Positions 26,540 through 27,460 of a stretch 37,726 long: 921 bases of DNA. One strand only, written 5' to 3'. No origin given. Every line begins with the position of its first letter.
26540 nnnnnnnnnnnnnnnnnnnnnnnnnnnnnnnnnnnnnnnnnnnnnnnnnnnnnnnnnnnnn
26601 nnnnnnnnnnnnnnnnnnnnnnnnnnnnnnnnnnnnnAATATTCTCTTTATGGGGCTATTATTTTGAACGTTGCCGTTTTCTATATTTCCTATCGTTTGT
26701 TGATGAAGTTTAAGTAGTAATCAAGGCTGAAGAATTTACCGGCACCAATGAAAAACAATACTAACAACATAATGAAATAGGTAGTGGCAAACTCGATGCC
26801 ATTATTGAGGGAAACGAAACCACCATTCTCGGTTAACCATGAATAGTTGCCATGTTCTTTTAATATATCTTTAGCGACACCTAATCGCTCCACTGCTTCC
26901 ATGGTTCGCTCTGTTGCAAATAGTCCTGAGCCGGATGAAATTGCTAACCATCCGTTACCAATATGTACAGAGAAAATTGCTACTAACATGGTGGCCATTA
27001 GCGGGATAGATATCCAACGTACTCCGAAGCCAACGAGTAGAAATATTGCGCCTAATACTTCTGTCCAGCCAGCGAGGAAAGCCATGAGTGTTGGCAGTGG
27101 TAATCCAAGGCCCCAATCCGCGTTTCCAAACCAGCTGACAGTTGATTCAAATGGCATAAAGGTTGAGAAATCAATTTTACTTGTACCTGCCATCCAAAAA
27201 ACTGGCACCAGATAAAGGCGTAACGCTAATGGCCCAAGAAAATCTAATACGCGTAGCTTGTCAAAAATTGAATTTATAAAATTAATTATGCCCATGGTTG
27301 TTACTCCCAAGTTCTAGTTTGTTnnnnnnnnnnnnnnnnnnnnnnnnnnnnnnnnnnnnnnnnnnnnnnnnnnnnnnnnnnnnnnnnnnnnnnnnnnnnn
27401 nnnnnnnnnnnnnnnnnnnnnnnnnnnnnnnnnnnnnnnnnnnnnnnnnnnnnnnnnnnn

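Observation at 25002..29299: MNIO (DUF692)-DUF2063-DoxX RiPP cluster with an EGKCGE-repeat exported precursor and an extra FMN enzyme: candidate new copper-binding peptide system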

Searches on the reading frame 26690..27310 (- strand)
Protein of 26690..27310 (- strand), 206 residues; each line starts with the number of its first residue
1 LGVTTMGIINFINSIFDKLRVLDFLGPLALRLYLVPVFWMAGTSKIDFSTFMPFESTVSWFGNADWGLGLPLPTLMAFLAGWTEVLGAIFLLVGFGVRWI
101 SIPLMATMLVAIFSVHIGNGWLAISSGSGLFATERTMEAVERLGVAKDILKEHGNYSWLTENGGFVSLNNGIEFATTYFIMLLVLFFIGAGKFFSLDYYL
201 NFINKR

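Call 3: search_protein_families(library=pfam, proteins=[window:26690-27310:-], max_evalue=0.01)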
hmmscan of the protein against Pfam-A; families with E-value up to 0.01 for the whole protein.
window:26690-27310:- (206 aa): 2 families
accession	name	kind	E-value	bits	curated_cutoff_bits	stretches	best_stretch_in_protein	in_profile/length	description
PF07681.17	DoxX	-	7.8e-19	68.5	23.6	1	27-116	2-84/85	DoxX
PF07291.16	MauE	-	0.00039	21.2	27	1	28-122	6-92/128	Methylamine utilisation protein MauE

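Call 4: search_protein_families(library=ncbifam, proteins=[window:26690-27310:-], max_evalue=0.01)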
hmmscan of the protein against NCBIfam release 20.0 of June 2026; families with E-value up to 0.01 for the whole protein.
window:26690-27310:- (206 aa): 1 family
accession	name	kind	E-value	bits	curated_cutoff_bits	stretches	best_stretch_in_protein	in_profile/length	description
NF050144.1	matur_HvfX_fam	equivalog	1.2e-65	220.7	80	1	24-200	1-164/165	HvfX family Cu-binding RiPP maturation protein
